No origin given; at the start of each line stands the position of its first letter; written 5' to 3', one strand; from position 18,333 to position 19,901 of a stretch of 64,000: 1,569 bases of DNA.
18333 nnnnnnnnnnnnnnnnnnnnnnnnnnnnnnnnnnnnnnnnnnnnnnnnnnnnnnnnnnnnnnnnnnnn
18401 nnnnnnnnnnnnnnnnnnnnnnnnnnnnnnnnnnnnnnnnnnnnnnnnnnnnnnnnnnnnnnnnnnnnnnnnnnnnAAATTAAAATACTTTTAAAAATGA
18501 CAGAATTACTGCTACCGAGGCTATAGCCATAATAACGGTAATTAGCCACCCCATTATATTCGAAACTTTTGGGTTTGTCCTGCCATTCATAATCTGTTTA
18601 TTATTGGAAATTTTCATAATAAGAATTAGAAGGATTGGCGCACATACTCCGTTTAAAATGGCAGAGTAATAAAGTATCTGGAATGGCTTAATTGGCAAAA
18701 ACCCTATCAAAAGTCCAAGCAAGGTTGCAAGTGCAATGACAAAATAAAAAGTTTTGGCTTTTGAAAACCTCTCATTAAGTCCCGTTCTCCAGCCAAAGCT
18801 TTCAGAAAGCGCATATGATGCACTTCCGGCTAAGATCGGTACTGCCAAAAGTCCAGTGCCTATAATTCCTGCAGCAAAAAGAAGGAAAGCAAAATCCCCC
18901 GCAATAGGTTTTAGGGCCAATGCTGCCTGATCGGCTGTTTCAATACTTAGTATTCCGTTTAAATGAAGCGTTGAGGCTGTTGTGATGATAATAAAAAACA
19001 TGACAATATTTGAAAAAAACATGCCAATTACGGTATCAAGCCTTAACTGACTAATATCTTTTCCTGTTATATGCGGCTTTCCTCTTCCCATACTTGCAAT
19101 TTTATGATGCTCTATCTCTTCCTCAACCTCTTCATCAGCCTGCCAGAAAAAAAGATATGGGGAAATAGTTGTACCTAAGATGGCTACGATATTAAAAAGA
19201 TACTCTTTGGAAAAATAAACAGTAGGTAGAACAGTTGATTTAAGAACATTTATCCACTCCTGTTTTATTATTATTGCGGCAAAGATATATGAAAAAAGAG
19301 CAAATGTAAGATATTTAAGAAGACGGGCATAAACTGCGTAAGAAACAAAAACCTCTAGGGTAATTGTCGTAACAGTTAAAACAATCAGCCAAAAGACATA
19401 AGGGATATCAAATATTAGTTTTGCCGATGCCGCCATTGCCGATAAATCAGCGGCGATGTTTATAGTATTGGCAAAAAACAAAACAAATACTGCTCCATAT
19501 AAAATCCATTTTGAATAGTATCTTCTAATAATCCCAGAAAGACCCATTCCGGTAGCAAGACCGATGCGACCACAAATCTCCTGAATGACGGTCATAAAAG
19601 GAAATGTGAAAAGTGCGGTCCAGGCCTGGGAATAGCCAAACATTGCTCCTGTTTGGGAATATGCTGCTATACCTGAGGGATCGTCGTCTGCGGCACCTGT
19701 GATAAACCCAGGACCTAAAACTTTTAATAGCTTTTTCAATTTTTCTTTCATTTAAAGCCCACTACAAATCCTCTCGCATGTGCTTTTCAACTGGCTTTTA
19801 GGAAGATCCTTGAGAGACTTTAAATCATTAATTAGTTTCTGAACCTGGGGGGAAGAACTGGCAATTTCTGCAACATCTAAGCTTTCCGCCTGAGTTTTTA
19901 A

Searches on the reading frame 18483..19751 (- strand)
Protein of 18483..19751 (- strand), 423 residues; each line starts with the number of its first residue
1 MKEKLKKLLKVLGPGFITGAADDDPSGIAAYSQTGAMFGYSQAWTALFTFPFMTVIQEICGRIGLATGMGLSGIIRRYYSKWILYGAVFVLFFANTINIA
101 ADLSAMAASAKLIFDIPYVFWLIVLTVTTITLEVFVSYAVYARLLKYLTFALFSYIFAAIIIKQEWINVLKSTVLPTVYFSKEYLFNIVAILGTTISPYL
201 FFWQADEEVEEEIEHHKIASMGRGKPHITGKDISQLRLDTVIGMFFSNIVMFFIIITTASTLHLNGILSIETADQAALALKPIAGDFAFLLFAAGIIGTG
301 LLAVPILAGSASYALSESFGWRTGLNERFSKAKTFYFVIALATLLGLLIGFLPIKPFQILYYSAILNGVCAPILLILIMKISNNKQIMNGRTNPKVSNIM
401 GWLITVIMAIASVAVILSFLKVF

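Call 32: search_protein_families(library=pfam, proteins=[window:18483-19751:-], max_evalue=0.001)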
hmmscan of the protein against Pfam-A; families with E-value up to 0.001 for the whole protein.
window:18483-19751:- (423 aa): 1 family
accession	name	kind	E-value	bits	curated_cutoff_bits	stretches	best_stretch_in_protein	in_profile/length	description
PF01566.24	Nramp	-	1.1e-79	268.5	29.8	1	28-393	1-355/357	Natural resistance-associated macrophage protein-like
